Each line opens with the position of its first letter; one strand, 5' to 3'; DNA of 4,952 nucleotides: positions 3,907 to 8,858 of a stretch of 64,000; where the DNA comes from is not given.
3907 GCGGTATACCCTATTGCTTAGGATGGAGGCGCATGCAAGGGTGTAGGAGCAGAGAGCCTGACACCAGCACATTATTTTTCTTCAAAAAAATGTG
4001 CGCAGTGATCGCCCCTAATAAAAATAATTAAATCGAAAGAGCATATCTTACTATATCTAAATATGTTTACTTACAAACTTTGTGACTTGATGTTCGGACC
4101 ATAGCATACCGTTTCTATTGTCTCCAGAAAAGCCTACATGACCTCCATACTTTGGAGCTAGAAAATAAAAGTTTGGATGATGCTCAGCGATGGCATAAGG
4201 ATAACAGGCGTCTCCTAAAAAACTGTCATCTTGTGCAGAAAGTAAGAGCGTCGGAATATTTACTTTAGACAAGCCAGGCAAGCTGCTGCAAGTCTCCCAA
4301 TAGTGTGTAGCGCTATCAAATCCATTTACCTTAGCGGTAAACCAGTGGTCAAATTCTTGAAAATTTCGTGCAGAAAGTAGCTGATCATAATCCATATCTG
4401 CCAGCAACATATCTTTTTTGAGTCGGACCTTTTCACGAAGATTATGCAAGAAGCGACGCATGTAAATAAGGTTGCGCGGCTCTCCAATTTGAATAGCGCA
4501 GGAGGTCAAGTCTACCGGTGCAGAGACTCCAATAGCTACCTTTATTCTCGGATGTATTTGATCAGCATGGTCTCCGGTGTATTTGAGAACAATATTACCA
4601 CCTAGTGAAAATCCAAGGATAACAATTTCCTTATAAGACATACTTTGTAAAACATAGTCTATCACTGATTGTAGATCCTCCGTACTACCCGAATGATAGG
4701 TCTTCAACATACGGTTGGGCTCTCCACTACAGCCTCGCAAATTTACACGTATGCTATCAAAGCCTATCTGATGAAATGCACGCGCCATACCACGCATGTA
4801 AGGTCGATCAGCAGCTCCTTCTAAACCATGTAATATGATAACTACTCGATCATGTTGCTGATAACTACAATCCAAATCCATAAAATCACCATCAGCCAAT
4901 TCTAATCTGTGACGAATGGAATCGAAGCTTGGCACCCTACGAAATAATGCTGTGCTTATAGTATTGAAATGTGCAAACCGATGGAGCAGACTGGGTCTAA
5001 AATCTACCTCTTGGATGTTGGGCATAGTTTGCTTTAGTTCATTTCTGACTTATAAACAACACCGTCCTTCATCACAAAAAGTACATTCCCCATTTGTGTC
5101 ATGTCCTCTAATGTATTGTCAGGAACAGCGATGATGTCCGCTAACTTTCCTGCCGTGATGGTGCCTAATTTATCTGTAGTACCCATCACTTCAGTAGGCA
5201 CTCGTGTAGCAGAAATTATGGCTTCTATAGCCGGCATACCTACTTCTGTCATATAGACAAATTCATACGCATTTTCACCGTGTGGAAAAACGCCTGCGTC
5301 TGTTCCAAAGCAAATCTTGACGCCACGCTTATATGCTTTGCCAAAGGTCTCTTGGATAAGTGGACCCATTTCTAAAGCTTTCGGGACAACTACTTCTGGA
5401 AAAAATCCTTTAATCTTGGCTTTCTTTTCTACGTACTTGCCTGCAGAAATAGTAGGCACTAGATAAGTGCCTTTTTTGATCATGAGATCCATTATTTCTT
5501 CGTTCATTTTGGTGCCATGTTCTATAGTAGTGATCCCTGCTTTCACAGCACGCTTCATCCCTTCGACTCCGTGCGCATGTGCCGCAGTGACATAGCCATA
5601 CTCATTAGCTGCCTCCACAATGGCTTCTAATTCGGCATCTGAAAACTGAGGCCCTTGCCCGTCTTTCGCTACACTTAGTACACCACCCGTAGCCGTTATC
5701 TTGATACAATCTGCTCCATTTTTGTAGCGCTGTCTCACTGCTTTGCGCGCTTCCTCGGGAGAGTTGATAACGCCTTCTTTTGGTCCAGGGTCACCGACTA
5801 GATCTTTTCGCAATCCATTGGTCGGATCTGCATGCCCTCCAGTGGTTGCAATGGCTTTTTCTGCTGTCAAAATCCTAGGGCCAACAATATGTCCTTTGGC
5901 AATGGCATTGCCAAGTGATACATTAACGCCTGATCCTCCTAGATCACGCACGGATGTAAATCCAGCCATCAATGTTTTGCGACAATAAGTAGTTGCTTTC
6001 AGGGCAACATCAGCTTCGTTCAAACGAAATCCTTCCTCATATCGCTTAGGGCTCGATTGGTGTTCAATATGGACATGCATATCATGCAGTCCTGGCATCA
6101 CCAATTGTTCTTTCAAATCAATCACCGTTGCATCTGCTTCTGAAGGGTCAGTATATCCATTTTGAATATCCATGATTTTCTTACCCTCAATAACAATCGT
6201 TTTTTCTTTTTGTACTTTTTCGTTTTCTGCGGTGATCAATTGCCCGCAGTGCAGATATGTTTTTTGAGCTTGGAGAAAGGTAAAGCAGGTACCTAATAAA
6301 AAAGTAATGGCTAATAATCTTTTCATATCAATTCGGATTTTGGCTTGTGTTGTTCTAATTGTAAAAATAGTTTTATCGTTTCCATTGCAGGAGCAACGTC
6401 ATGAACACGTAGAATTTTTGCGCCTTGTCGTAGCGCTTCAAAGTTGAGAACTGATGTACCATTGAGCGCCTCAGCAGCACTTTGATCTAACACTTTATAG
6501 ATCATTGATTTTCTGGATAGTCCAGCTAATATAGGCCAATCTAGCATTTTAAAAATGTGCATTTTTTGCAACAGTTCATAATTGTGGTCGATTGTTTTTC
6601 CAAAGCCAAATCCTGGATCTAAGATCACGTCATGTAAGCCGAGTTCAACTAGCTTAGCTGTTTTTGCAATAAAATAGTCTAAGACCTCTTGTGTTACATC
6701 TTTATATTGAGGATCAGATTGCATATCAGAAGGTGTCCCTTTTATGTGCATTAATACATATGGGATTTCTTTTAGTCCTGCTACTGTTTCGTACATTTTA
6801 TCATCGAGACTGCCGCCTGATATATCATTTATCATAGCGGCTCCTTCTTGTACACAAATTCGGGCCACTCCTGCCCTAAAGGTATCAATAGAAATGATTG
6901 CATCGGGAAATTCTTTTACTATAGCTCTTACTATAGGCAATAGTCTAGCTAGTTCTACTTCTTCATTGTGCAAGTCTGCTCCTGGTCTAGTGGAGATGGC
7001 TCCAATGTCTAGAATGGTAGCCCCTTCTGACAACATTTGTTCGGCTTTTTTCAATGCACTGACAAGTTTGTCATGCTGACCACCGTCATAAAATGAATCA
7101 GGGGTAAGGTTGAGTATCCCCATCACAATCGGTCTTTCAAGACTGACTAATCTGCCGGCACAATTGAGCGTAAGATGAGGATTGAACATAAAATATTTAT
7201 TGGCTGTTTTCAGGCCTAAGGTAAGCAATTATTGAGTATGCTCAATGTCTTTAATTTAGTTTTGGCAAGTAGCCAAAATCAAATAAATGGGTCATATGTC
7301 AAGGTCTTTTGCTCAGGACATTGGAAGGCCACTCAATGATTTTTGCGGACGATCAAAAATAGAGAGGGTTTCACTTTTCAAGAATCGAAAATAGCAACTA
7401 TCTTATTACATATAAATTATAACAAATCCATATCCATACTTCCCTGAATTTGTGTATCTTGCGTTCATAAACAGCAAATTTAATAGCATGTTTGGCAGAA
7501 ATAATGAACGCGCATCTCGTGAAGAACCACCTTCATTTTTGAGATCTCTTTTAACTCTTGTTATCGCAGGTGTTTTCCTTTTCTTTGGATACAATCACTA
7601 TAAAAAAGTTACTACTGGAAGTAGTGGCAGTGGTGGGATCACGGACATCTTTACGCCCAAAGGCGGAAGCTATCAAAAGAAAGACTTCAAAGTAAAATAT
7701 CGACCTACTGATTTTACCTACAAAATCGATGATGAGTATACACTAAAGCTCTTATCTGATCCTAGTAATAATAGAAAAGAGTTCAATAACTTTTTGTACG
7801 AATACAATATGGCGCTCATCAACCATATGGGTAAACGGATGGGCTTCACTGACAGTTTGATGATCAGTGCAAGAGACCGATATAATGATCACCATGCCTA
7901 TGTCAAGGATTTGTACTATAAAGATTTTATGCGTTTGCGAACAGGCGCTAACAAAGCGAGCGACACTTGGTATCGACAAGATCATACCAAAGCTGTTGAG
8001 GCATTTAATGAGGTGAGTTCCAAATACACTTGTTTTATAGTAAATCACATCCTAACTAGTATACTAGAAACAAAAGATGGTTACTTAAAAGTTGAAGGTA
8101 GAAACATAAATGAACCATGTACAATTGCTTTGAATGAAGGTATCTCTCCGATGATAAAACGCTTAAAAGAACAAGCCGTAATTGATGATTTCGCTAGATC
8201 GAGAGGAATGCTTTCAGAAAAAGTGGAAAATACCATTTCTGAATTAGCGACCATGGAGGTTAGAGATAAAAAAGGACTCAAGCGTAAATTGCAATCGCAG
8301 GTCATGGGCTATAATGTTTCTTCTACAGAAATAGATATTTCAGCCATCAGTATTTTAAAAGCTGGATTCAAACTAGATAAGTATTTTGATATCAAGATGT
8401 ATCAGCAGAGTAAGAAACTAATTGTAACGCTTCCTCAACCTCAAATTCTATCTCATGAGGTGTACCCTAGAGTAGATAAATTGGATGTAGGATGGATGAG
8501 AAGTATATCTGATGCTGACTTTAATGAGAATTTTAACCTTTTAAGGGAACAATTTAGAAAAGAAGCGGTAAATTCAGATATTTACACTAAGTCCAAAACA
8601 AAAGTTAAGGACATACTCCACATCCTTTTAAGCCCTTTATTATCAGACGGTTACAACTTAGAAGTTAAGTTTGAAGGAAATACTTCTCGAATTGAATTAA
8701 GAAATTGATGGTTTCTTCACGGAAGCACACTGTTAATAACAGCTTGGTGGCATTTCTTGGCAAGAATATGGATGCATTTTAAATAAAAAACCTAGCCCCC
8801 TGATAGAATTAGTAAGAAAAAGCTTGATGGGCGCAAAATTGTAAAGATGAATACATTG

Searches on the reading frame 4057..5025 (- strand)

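Call 61: search_protein_families(library=pfam, proteins=[window:4057-5025:-], max_evalue=0.00001)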
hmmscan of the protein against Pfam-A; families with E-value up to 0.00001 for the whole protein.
window:4057-5025:- (322 aa): 4 families
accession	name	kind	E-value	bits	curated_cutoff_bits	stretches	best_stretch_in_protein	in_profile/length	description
PF00561.26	Abhydrolase_1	-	3.4e-19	69.9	25.8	1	61-294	2-237/245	alpha/beta hydrolase fold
PF12146.15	Hydrolase_4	-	4e-12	46.4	27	1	57-268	2-203/239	Serine aminopeptidase, S33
PF12697.13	Abhydrolase_6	-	7.8e-08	33.7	26.3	1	62-274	1-178/217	Alpha/beta hydrolase family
PF08538.16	DUF1749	-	2.1e-06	27.5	24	1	50-193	21-156/299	Protein of unknown function (DUF1749)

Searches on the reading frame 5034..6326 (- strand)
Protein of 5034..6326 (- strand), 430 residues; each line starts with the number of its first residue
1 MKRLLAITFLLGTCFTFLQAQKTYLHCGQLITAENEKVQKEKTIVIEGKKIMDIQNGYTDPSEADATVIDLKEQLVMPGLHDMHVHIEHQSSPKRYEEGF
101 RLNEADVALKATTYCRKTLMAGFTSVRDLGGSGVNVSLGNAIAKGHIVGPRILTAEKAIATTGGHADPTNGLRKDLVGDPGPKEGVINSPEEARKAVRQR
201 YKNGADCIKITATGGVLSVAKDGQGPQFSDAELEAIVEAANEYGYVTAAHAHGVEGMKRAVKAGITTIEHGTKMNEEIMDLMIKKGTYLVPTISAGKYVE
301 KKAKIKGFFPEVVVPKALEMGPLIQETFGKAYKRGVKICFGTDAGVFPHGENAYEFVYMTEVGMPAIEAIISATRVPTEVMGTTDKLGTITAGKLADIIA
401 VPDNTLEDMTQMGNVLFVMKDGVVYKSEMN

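Call 61: search_protein_families(library=pfam, proteins=[window:5034-6326:-], max_evalue=0.00001)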
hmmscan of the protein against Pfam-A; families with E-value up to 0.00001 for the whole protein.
window:5034-6326:- (430 aa): 2 families
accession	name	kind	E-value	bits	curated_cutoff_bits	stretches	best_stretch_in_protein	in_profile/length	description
PF01979.26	Amidohydro_1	-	2.4e-48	165.6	25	1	75-423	1-343/345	Amidohydrolase family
PF07969.17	Amidohydro_3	-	2.1e-15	57.6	29.7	1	226-405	257-448/472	Amidohydrolase family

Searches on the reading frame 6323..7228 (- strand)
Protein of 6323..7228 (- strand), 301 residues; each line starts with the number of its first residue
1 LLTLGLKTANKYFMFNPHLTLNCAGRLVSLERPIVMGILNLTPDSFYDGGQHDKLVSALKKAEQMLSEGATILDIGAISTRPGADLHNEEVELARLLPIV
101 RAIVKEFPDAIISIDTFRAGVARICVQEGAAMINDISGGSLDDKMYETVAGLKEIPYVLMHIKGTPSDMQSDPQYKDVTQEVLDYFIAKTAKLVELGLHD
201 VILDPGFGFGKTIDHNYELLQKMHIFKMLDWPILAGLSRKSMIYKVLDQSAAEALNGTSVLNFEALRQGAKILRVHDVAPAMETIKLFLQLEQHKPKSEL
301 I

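Call 61: search_protein_families(library=pfam, proteins=[window:6323-7228:-], max_evalue=0.00001)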
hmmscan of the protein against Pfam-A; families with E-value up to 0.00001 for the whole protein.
window:6323-7228:- (301 aa): 1 family
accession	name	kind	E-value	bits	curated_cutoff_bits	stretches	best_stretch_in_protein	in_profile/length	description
PF00809.28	Pterin_bind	-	1.3e-76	257.9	25.5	1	36-276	1-244/244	Pterin binding enzyme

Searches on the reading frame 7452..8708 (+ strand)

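Call 61: search_protein_families(library=pfam, proteins=[window:7452-8708:+], max_evalue=0.00001)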
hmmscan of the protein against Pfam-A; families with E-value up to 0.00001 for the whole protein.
window:7452-8708:+ (418 aa): 1 family
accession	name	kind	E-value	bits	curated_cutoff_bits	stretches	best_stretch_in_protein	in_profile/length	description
PF14014.11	DUF4230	-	2.8e-10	40.9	27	1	261-397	5-139/148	Protein of unknown function (DUF4230)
